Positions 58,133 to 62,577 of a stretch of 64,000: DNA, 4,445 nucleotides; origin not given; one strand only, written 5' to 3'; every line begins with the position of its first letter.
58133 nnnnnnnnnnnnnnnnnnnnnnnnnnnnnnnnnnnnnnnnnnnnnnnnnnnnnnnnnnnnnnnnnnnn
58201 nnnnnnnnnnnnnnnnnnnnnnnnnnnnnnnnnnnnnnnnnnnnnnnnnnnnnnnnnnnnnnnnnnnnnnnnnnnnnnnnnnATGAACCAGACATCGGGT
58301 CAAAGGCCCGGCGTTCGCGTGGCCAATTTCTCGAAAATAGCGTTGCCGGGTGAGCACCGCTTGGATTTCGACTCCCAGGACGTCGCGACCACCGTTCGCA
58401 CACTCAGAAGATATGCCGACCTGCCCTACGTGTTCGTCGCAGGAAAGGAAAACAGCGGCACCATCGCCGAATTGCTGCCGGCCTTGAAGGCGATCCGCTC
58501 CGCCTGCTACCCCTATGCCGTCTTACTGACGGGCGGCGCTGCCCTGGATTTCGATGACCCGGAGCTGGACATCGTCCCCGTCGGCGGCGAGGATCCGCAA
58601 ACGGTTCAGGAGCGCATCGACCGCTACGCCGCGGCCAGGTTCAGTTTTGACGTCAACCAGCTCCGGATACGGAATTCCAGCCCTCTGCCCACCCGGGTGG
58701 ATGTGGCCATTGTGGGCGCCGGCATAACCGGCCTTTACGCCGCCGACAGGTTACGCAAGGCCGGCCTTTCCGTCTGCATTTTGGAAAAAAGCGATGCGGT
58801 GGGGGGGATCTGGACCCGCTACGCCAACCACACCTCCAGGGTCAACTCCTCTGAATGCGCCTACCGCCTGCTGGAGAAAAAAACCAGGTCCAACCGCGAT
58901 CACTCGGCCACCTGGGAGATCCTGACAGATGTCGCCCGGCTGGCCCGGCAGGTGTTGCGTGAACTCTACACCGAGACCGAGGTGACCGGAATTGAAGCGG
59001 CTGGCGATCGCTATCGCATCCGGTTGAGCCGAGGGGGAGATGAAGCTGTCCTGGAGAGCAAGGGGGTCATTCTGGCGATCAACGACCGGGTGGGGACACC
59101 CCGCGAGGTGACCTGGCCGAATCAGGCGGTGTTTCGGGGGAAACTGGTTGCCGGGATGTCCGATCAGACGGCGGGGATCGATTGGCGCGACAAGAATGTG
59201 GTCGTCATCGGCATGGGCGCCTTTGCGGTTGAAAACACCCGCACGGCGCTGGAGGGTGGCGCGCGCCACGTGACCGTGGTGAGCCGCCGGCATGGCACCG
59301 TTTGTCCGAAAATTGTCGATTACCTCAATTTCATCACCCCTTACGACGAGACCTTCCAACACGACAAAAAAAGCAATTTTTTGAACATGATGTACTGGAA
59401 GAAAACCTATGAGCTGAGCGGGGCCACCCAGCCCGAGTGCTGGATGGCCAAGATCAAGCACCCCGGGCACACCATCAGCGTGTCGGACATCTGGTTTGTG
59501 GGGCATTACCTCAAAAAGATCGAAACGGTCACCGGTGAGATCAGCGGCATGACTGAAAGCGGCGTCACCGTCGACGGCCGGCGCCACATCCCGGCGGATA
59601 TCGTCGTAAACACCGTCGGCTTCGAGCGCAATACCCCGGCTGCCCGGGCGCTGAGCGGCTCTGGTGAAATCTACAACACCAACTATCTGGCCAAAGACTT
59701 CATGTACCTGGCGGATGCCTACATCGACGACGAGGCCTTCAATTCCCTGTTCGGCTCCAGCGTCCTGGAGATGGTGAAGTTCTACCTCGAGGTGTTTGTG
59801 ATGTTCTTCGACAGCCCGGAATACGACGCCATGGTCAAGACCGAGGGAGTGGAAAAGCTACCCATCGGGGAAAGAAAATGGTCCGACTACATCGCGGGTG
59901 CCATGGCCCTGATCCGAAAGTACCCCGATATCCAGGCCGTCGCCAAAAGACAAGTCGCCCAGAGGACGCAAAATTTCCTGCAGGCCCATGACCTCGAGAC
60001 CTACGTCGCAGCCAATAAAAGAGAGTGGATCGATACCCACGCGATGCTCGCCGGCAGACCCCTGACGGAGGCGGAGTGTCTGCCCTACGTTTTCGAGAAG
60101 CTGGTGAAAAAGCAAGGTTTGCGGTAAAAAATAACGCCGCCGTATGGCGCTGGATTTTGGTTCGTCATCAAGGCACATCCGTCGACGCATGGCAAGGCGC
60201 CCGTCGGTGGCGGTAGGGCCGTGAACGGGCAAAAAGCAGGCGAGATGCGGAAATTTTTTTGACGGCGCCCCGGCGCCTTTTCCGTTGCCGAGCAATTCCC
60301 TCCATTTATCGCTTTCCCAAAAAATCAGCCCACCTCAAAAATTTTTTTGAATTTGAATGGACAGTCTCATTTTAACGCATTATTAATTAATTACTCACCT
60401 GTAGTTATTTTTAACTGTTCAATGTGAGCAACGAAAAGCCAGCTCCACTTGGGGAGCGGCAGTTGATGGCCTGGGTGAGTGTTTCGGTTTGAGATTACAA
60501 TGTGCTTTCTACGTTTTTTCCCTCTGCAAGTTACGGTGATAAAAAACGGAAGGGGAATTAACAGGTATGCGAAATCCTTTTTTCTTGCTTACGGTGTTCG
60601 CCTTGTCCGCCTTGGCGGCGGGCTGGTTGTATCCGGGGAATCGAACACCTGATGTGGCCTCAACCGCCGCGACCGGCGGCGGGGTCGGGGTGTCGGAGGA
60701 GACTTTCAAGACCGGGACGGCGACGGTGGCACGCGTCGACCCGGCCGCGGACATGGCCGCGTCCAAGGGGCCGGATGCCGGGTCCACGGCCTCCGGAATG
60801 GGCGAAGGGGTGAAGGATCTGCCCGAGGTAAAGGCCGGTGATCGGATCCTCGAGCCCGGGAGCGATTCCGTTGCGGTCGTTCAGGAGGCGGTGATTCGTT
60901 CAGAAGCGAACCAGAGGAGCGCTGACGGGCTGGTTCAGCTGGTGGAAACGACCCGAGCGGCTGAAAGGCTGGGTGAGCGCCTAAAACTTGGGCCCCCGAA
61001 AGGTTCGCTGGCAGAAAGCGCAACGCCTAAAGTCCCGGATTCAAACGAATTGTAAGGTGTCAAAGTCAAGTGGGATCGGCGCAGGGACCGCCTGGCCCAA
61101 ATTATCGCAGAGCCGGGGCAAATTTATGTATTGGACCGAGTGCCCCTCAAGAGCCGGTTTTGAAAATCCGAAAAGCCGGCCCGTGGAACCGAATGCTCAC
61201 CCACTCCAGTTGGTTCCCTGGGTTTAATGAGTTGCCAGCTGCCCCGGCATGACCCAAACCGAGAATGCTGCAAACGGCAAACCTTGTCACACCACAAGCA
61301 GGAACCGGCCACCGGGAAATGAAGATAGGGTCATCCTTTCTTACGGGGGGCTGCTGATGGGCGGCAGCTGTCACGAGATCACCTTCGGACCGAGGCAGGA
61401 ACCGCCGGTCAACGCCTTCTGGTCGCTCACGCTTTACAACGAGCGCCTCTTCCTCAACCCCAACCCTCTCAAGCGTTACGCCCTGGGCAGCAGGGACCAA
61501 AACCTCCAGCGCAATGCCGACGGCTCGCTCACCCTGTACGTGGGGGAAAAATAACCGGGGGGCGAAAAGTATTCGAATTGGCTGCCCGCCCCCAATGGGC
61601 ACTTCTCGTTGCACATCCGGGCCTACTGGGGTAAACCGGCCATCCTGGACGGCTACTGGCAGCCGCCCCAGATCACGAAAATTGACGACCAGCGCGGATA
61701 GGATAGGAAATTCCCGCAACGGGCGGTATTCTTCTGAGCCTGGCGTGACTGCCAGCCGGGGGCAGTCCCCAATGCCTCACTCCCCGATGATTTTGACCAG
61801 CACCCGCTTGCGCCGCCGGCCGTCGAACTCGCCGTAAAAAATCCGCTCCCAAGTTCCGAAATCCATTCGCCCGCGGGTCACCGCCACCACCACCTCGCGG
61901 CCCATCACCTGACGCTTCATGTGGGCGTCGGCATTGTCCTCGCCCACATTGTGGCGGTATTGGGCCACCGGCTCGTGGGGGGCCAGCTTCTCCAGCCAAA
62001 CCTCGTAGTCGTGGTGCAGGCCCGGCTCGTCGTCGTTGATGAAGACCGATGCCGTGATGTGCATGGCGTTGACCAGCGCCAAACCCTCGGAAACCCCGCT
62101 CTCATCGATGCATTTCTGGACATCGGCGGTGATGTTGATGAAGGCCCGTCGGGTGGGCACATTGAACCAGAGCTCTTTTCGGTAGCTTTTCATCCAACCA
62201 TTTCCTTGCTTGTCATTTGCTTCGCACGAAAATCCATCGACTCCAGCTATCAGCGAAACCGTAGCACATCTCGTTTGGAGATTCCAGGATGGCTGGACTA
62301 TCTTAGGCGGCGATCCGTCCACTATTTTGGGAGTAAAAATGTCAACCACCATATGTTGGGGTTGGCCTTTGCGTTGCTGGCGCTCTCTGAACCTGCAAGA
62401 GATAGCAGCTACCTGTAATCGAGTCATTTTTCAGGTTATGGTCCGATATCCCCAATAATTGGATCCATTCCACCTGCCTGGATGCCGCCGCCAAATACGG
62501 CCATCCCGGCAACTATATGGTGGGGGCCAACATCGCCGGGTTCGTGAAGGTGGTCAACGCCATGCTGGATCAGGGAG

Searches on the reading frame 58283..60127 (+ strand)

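Call 28: search_protein_families(library=pfam, proteins=[window:58283-60127:+], max_evalue=0.00001)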
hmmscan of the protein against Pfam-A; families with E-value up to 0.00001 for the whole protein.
window:58283-60127:+ (614 aa): 8 families
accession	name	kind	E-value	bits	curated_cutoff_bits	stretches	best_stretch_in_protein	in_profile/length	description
PF07992.20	Pyr_redox_2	-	3e-13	50.3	26.1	1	140-337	2-175/291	Pyridine nucleotide-disulphide oxidoreductase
PF13738.12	Pyr_redox_3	-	2.1e-10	40.8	30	1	143-338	2-198/305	Pyridine nucleotide-disulphide oxidoreductase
PF13450.12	NAD_binding_8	-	2.5e-10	40.9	21.9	1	143-187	1-45/68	NAD(P)-binding Rossmann-like domain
PF01266.30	DAO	-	1.2e-07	32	27.9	1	140-231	1-77/353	FAD dependent oxidoreductase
PF13454.12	NAD_binding_9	-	2.6e-07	31.2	21.8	0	142-201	1-65/155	FAD-NAD(P)-binding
PF12831.13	FAD_oxidored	-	2.6e-06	27.5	27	1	140-189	1-50/416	FAD dependent oxidoreductase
PF01946.23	Thi4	-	6e-06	26.1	26.2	0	139-177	18-58/235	Thi4 family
PF00890.30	FAD_binding_2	-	6.4e-06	26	20.4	0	140-177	1-37/414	FAD binding domain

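Call 51: search_protein_families(library=ncbifam, proteins=[window:58283-60127:+], max_evalue=0.00001)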
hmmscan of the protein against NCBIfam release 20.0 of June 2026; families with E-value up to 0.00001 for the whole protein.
window:58283-60127:+ (614 aa): 24 families
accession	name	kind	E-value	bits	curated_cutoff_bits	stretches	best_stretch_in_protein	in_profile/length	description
NF045818.1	Neo-PentlctneDsynPtlE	equivalog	2.4e-11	42.5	1100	1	114-341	25-263/587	neopentalenolactone/pentalenolactone D synthase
TIGR01318.1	gltD_gamma_fam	subfamily_domain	1.1e-10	40.7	482.95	0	136-178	139-181/467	glutamate synthase, small subunit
NF009454.0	PRK12814.1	equivalog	3.6e-10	38.8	916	0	114-180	171-234/657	putative NADPH-dependent glutamate synthase small subunit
NF009409.0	PRK12770.1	subfamily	4.5e-10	39.1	343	0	131-187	11-66/360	putative glutamate synthase subunit beta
NF009410.0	PRK12771.1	subfamily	1e-09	37.6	516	0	136-180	136-179/566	NAD(P)-binding protein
NF009414.0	PRK12778.1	equivalog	1e-08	34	1103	0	283-343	550-610/752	bifunctional dihydroorotate dehydrogenase B NAD binding subunit/NADPH-dependent glutamate synthase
NF005560.0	PRK07233.1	equivalog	1.2e-08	34.3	252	1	140-182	2-44/435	hypothetical protein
TIGR01292.1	TRX_reduct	equivalog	3.4e-08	32.7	343.45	0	232-345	77-182/300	thioredoxin-disulfide reductase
NF009408.0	PRK12769.1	equivalog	4.2e-08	31.8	1003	0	295-339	460-504/659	formate-dependent uric acid utilization protein AegA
TIGR03315.1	Se_ygfK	equivalog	7.3e-08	30.3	835.3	1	117-343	516-707/1012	putative selenate reductase subunit YgfK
NF040505.1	ArsO_flavin_mono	equivalog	2.2e-07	30.6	425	1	139-313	1-170/346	ArsO family NAD(P)H-dependent flavin-containing monooxygenase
TIGR01317.1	GOGAT_sm_gam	subfamily_domain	2.5e-07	29.9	447.7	1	137-213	142-216/485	glutamate synthase small subunit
TIGR01316.1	gltA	equivalog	2.7e-07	29.7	471.75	0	135-178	130-173/449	NADPH-dependent glutamate synthase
NF050086.1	pipecolate_AmaA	exception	4.5e-07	28.9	600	0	137-173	24-60/425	L-pipecolate oxidase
TIGR00292.1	TIGR00292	equivalog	7.1e-07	28.7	148.3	1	139-178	22-62/254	sulfide-dependent adenosine diphosphate thiazole synthase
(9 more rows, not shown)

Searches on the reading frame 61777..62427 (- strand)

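Call 28: search_protein_families(library=pfam, proteins=[window:61777-62427:-], max_evalue=0.00001)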
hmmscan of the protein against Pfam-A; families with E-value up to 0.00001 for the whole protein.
window:61777-62427:- (216 aa): 1 family
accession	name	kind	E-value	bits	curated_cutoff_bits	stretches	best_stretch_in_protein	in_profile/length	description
PF01894.22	UPF0047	-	8.6e-37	126.3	27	1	98-213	1-117/117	Uncharacterised protein family UPF0047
